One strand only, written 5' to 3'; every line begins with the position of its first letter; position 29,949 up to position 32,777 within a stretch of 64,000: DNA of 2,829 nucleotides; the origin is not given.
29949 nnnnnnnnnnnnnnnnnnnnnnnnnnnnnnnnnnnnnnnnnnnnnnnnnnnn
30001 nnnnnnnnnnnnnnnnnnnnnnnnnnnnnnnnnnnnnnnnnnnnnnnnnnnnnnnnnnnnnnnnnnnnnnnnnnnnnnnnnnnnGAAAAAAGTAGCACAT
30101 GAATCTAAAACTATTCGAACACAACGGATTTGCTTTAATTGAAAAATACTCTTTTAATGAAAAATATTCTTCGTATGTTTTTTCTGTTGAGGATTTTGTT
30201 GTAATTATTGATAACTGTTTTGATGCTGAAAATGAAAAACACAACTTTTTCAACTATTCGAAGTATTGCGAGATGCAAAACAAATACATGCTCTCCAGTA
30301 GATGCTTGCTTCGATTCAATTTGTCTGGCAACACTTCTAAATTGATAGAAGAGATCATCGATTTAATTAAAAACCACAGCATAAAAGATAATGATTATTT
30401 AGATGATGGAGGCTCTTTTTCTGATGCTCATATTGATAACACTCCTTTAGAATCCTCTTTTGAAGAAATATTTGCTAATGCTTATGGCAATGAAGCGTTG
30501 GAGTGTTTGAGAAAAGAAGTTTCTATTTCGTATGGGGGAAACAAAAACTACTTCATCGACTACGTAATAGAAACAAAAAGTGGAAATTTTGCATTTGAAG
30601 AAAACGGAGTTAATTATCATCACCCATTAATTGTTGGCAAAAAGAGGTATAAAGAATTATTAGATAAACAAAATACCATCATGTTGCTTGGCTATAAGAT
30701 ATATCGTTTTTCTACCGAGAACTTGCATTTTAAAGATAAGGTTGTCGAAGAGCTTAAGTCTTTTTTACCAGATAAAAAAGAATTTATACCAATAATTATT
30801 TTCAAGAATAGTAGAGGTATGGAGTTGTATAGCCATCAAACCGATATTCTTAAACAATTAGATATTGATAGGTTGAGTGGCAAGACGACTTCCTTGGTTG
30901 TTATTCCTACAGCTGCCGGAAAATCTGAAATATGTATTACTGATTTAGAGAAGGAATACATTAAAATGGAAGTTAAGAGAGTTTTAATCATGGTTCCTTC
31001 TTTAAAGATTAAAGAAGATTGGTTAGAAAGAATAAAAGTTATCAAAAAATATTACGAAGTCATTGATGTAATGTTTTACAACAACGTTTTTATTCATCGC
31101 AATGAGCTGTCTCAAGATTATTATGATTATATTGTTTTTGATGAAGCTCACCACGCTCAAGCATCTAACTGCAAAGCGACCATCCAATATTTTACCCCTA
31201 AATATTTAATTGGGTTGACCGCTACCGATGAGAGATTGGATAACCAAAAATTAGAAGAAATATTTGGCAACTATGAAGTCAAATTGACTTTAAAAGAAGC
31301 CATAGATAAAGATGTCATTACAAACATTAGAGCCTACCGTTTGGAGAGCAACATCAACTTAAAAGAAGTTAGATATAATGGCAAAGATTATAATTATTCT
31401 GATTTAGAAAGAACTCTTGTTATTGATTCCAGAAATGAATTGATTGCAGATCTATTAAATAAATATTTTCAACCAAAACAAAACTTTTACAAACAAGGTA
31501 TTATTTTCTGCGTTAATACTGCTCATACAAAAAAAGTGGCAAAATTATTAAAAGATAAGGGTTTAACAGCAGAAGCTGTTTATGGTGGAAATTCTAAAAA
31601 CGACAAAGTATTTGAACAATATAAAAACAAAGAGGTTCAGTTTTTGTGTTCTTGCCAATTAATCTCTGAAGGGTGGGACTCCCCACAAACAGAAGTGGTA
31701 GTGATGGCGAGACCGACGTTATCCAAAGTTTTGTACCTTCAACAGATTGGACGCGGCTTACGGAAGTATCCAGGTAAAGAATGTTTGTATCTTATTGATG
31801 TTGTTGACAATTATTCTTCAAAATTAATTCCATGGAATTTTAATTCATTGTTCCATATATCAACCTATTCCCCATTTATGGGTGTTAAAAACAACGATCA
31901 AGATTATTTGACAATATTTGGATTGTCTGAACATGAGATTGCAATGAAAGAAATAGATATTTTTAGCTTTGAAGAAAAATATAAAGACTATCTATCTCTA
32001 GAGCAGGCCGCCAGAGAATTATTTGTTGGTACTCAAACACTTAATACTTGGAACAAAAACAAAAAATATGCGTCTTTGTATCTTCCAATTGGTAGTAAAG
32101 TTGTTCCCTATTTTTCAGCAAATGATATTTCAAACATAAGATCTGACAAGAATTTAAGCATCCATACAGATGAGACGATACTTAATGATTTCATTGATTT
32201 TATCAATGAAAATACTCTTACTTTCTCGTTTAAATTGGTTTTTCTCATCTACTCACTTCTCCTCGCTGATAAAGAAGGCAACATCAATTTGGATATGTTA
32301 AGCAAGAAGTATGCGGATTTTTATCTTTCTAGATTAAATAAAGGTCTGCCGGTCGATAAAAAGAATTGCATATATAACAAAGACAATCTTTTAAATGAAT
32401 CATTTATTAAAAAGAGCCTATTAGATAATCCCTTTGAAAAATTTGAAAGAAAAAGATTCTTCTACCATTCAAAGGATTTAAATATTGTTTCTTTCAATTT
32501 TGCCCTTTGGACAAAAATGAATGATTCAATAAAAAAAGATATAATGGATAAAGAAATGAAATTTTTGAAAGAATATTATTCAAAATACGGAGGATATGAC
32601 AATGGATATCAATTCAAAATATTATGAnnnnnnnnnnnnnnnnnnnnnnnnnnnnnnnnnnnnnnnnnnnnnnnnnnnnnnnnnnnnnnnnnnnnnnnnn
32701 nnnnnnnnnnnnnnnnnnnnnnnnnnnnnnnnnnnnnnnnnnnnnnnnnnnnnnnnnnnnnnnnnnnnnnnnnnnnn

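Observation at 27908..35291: Tightly coupled five-gene operon: MazG-like NTP pyrophosphatase, DUF2075 nuclease-NTPase, nuclease-SF2 helicase, small SAM methyltransferase, second DUF2075. Candidate undescribed defence system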

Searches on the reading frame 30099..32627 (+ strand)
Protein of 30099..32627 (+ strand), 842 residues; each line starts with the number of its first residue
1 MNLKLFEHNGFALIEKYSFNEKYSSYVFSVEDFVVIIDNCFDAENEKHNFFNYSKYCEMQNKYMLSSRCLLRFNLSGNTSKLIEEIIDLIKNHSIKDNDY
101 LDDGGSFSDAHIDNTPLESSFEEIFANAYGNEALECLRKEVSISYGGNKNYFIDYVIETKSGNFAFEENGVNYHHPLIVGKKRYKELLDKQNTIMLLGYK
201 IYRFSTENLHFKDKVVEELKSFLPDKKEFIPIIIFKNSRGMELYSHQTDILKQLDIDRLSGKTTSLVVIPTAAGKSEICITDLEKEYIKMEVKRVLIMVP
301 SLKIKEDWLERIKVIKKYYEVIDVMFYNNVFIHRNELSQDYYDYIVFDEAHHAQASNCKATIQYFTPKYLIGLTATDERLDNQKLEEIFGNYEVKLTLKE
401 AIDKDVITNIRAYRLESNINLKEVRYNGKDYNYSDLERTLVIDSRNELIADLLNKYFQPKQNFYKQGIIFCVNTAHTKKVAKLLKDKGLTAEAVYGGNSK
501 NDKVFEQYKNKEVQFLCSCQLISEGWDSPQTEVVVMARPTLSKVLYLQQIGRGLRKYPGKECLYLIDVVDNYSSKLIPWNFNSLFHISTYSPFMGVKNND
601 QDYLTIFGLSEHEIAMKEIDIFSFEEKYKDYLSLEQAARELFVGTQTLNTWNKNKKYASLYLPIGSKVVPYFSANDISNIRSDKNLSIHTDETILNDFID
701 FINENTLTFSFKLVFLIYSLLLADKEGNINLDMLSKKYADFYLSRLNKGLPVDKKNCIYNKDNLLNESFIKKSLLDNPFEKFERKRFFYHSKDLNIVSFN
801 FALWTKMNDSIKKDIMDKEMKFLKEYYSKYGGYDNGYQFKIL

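Call 3: search_protein_families(library=pfam, proteins=[window:30099-32627:+], max_evalue=0.01)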
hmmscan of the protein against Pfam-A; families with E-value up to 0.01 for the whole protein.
window:30099-32627:+ (842 aa): 4 families
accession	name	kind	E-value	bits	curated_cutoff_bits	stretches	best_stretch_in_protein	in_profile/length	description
PF04851.21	ResIII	-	1.5e-17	64.4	22.5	1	241-378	2-163/164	Type III restriction enzyme, res subunit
PF00271.37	Helicase_C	-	3.1e-12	47.2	23.5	1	452-555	9-108/110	Helicase conserved C-terminal domain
PF00270.35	DEAD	-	2.5e-05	24.5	26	0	260-320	13-73/167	DEAD/DEAH box helicase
PF18766.7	SWI2_SNF2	-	5.8e-05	23.3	26.7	1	336-418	113-196/221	SWI2/SNF2 ATPase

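Call 4: search_protein_families(library=padloc, proteins=[window:30099-32627:+], max_evalue=0.01)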
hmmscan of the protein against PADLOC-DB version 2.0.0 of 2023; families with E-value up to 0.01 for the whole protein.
window:30099-32627:+ (842 aa): 13 families
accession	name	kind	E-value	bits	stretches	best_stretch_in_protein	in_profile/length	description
PDLC03658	mREase_IV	-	3e-32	109.3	1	337-579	331-569/953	Type IV methyl-directed restriction enzyme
PDLC03659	mREase_IV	-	4.6e-32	108.8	1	245-574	221-571/945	Type IV methyl-directed restriction enzyme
PDLC02707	PbeA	-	4.6e-23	79.7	1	344-569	381-630/672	PbeA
PDLC03049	REase_I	-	7e-18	62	1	335-566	278-536/807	Type I restriction enzyme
PDLC02706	PbeA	-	4.3e-15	53.3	2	486-569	589-672/722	PbeA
PDLC02704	PbeA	-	4.3e-15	53.2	1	345-569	387-644/682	PbeA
PDLC03928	PsyrT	-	4.5e-10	36.4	1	461-556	238-335/689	-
PDLC02703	PbeA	-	1.5e-09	35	1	452-560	497-603/626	PbeA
PDLC02861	DpdF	-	3.3e-07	27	1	451-570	228-347/611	DpdF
PDLC02870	DpdF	-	1.9e-06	24.7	1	451-556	213-320/534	DpdF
PDLC02705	PbeA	-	1.5e-05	21.4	0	465-557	526-621/691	PbeA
PDLC02864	DpdF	-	0.0017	15.3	0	465-555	235-327/610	DpdF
PDLC01323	Cas3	-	0.0081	13.9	0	323-447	102-226/294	CAS-I-D; effector_G3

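Call 5: search_protein_families(library=ncbifam, proteins=[window:30099-32627:+], max_evalue=0.01)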
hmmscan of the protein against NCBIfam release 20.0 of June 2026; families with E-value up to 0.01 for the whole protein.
window:30099-32627:+ (842 aa): 12 families
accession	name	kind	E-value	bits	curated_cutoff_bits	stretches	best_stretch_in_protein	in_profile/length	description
NF046051.1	restrict_EcoAI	equivalog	3.2e-24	85.3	550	1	335-569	268-529/768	EcoAI/FtnUII family type I restriction enzme subunit R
NF053632.1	heli_RadD_YejH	equivalog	5.7e-18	64.5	720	1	396-571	183-357/573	DNA repair helicase RadD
TIGR04095.1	dnd_restrict_1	equivalog_domain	8.7e-12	44.8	600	2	498-569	325-396/451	DNA phosphorothioation system restriction enzyme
NF010337.0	PRK13766.1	equivalog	5.3e-11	41.4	610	1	452-560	356-472/781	Hef nuclease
TIGR00614.1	recQ_fam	subfamily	7.6e-09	34.9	219.8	1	419-571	184-335/470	RecQ family ATP-dependent DNA helicase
NF008744.0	PRK11776.1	equivalog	2.7e-06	26.2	524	1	444-555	228-335/460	ATP-dependent RNA helicase DbpA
NF046055.1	restr_BPTD_3080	equivalog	9.2e-06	23.9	800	1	432-556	498-617/970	BPTD_3080 family restriction endonuclease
TIGR01389.1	recQ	equivalog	9.6e-05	21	640.2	1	450-568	212-330/591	DNA helicase RecQ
NF053711.1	RNA_heli_RhlE1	exception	0.0003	19.7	750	1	451-556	233-338/434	RNA helicase RhlE1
NF008279.0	PRK11057.1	equivalog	0.00059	18.4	1015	1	452-570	226-344/608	ATP-dependent DNA helicase RecQ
NF053710.1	RNA_heli_RhlE2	exception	0.0018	16.7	925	1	462-555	247-342/635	RNA helicase RhlE2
NF007882.0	PRK10590.1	equivalog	0.0099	14.9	743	0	461-568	242-351/456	ATP-dependent RNA helicase RhlE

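Call 13: find_homologous_proteins(query=window:30099-32627:+, max_evalue=0.00001)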
Query window:30099-32627:+ (842 aa): 712 proteins with E <= 0.00001 among 8000 candidates; the best 120 are listed.
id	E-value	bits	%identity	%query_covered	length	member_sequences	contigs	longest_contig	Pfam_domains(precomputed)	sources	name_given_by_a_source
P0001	0.0e+0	1892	100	100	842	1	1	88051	PF00271.38,PF04851.22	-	-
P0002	0.0e+0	1547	80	100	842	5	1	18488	PF00270.36,PF18766.8,PF00271.38,PF04851.22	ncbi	-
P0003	0.0e+0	1523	80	99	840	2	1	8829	PF00271.38,PF04851.22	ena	-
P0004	0.0e+0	1521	80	99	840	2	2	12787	PF00270.36,PF00271.38,PF04851.22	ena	-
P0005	0.0e+0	1407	74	100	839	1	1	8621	PF00271.38,PF04851.22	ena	-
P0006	0.0e+0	1402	74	100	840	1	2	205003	PF00270.36,PF18766.8,PF00271.38,PF04851.22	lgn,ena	-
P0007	0.0e+0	1399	73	100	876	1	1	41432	PF00271.38,PF04851.22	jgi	-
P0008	0.0e+0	1390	72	99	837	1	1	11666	PF00270.36,PF18766.8,PF00271.38,PF04851.22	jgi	jgi:superfamily II DNA or RNA helicase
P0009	0.0e+0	1383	72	100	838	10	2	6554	PF00270.36,PF18766.8,PF00271.38,PF04851.22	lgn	-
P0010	0.0e+0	1373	72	98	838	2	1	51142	PF00271.38,PF04851.22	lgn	-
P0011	0.0e+0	1373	72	100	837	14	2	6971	PF00270.36,PF18766.8,PF00271.38,PF04851.22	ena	-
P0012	0.0e+0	1371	71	100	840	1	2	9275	PF18766.8,PF00271.38,PF04851.22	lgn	-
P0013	0.0e+0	1366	71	100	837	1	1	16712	PF00270.36,PF18766.8,PF00271.38,PF04851.22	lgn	-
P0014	0.0e+0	1366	71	100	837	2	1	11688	PF00270.36,PF18766.8,PF00271.38,PF04851.22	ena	-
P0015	0.0e+0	1348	70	100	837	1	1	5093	PF00270.36,PF18766.8,PF00271.38,PF04851.22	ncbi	-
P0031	0.0e+0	1087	60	98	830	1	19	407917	PF00270.36,PF18766.8,PF00271.38,PF04851.22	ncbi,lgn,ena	-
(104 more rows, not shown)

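Call 14: find_encoding_contigs(protein=P0006, flank=10000, max_places=3)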
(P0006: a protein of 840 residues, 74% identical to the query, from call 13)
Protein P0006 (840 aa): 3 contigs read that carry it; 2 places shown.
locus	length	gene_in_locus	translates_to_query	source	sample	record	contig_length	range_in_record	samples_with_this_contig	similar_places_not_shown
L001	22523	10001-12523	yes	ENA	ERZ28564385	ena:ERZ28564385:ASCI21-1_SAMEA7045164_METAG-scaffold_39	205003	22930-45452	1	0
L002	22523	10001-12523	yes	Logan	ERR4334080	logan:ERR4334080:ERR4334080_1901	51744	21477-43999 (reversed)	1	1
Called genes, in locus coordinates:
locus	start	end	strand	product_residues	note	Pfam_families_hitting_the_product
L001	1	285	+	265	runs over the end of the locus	PF13091:PLDc_2, PF09565:RE_NgoFVII (weak), PF17726:DpnI_C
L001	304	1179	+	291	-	PF13289:SIR2_2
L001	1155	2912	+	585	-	PF01580:FtsK_SpoIIIE (faint), PF01935:DUF87, PF05872:HerA_C (weak)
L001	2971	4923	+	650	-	-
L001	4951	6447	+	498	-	PF09903:DUF2130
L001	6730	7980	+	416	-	PF00145:DNA_methylase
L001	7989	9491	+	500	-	PF02976:MutH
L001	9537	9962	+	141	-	PF00293:NUDIX, PF14815:NUDIX_4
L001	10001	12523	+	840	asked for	PF00270:DEAD (faint), PF04851:ResIII, PF18766:SWI2_SNF2 (faint), PF00271:Helicase_C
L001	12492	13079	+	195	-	PF03848:TehB (weak), PF05891:Methyltransf_PK (weak), PF13649:Methyltransf_25, PF08241:Methyltransf_11, PF08242:Methyltransf_12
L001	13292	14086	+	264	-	-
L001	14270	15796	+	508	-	PF11185:DUF2971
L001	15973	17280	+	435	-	PF02040:ArsB, PF03600:CitMHS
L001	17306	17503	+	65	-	-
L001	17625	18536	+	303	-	-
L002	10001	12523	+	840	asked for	PF00270:DEAD (faint), PF04851:ResIII, PF18766:SWI2_SNF2 (faint), PF00271:Helicase_C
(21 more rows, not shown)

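Call 15: find_encoding_contigs(protein=P0031, flank=10000, max_places=4)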
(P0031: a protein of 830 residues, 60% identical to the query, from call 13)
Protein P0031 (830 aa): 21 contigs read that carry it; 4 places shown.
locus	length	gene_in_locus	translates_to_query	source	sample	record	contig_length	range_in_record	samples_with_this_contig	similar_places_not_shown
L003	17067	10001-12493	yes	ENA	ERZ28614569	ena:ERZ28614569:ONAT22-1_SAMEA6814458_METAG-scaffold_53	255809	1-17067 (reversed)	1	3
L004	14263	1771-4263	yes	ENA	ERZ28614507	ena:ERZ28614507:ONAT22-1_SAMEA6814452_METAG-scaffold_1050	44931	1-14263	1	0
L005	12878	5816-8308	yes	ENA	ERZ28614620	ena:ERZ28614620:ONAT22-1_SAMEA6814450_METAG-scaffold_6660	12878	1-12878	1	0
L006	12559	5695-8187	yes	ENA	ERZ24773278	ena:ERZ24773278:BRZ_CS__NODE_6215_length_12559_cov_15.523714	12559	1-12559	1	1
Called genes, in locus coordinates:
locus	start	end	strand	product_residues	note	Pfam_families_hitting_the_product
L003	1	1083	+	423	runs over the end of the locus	PF13304:AAA_21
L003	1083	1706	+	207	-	PF13707:RloB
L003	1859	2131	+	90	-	PF20464:MmeI_N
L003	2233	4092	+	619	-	PF02463:SMC_N, PF13175:AAA_15, PF13304:AAA_21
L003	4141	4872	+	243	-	-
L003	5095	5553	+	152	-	-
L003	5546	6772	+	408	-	PF18555:MobL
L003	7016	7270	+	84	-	-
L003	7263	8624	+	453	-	PF14659:Phage_int_SAM_3, PF22022:Phage_int_M (weak), PF00589:Phage_integrase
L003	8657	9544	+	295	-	-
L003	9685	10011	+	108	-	-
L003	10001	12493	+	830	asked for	PF00270:DEAD (faint), PF04851:ResIII, PF18766:SWI2_SNF2 (weak), PF00271:Helicase_C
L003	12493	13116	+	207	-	PF01209:Ubie_methyltran, PF03848:TehB, PF13489:Methyltransf_23, PF01728:FtsJ, PF13847:Methyltransf_31, PF13649:Methyltransf_25, PF08241:Methyltransf_11, PF08242:Methyltransf_12, +3 more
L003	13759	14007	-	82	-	PF01381:HTH_3 (faint), PF13443:HTH_26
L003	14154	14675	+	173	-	PF06908:YpsA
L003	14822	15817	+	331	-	PF13280:WYL, PF25583:WCX (weak)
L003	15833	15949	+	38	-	-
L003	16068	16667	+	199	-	PF08849:BrxA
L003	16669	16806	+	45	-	-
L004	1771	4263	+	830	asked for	PF00270:DEAD (faint), PF04851:ResIII, PF18766:SWI2_SNF2 (weak), PF00271:Helicase_C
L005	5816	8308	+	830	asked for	PF00270:DEAD (faint), PF04851:ResIII, PF18766:SWI2_SNF2 (weak), PF00271:Helicase_C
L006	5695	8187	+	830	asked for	PF00270:DEAD (faint), PF04851:ResIII, PF18766:SWI2_SNF2 (weak), PF00271:Helicase_C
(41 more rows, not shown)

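Call 20: find_related_loci(query=A1, collection=genome_contigs, flank=10000)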
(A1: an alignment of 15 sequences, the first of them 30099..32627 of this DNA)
Query A1 (842 aa) in genome_contigs; peptide patterns used: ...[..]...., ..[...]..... (x = any residue, [..] = any of these).
87 stretches matched a pattern; 61 encode a relative of the query (tblastn E <= 1e-3); 61 distinct loci.
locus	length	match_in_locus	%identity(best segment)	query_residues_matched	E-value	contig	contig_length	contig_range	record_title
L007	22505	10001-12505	73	6-842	0e+0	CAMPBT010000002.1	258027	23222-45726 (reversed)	MAG: uncultured Bacillales bacterium isolate SRR873610_bin.55_metaWRAP_v1.3_MAG genome assembly, contig: NODE_23_length_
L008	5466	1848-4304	60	10-832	0e+0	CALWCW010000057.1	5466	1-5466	MAG: uncultured Clostridia bacterium isolate E03__bin84 genome assembly, contig: E03__k127_3334197, whole genome shotgun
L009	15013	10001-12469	59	1-827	0e+0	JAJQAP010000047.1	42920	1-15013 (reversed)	MAG: Coprobacillus sp. isolate BH.B1_8 NODE_52_length_42920_cov_202.638143, whole genome shotgun sequence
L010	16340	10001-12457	59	10-832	0e+0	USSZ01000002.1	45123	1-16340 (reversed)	uncultured Clostridiales bacterium isolate UMGS2054 genome assembly, contig: NODE_40_length_45123_cov_3.538564, whole ge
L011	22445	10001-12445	59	14-832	0e+0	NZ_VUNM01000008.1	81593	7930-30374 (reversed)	Sharpea porci strain CA-Schmier-601-WT-3 seq8, whole genome shotgun sequence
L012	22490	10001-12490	57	1-834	0e+0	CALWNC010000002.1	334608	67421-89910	MAG: uncultured Clostridia bacterium isolate BRZ_CS__bin43 genome assembly, contig: BRZ_CS__NODE_30_length_334608_cov_12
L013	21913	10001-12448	58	13-832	0e+0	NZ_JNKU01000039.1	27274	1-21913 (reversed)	Sharpea azabuensis DSM 18934 T529DRAFT_scaffold00037.37_C, whole genome shotgun sequence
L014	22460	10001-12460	60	10-832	0e+0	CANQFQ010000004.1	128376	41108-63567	MAG: uncultured Bacilli bacterium isolate Lapin-005__bin75 genome assembly, contig: Lapin-005__NODE_111_length_128376_co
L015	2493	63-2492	59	10-823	0e+0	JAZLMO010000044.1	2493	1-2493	MAG: Sphaerochaetaceae bacterium isolate T1900044954_TA20190008.MAGScoT_cleanbin_000146 SGB_3800_k141_1643705, whole gen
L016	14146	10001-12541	57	1-842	0e+0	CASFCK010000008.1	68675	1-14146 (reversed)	uncultured bacterium isolate O27_L1_392392_idba_bin.82 genome assembly, contig: O27_L1_392392_idba_bin.82.fa_scaffold_30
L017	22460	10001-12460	56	10-832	0e+0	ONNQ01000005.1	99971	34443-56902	uncultured Lachnospiraceae bacterium isolate RUG477 genome assembly, contig: scaffold_64, whole genome shotgun sequence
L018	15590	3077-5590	56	1-838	0e+0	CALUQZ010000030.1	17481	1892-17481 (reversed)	MAG: uncultured Acholeplasmatales bacterium isolate BRZ_SB__bin101 genome assembly, contig: BRZ_SB__NODE_5061_length_174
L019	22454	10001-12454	55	10-832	0e+0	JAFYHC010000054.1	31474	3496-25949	MAG: Solobacterium sp. isolate RGIG7085 Sheep_Rumen.Co__c2012407, whole genome shotgun sequence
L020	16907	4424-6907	58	1-832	0e+0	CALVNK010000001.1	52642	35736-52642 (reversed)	MAG: uncultured Clostridia bacterium isolate BRZ_B__bin17 genome assembly, contig: BRZ_B__NODE_890_length_52642_cov_4.95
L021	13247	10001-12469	56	9-832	0e+0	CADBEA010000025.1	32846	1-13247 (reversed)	MAG: uncultured Erysipelotrichaceae bacterium isolate RUG13885 genome assembly, contig: RUG13885_asm_25, whole genome sh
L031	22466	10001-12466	55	8-832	0e+0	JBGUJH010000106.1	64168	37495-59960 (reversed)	MAG: Lachnospiraceae bacterium isolate ruminal_MAG_308 ruminal_MAG_308_contig_0106, whole genome shotgun sequence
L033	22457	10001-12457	57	10-832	0e+0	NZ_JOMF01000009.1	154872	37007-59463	Methanomicrobium mobile BP T502DRAFT_scaffold00006.6_C, whole genome shotgun sequence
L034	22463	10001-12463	57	10-832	0e+0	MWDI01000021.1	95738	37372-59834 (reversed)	MAG: Firmicutes bacterium ADurb.Bin146 BWX97_contig000021, whole genome shotgun sequence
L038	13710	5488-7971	42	5-832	0e+0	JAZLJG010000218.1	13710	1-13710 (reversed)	MAG: Lachnospiraceae bacterium isolate T1900044967_TA20190029.MAGScoT_cleanbin_000029 SGB_4005_k141_469337, whole genome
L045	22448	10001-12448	41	32-840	0e+0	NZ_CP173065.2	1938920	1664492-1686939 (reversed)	Cetobacterium somerae ATCC BAA-474 chromosome, complete genome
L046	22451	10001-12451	40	11-829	0e+0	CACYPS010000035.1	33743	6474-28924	MAG: uncultured Lachnospiraceae bacterium isolate RUG12161 genome assembly, contig: RUG12161_asm_35, whole genome shotgu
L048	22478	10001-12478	38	11-832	0e+0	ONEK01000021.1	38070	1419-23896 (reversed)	uncultured Lachnospiraceae bacterium isolate RUG227 genome assembly, contig: scaffold_952, whole genome shotgun sequence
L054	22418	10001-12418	40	25-831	0e+0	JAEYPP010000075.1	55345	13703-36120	MAG: Bacillota bacterium isolate OH_CBB_19 k127_1232637, whole genome shotgun sequence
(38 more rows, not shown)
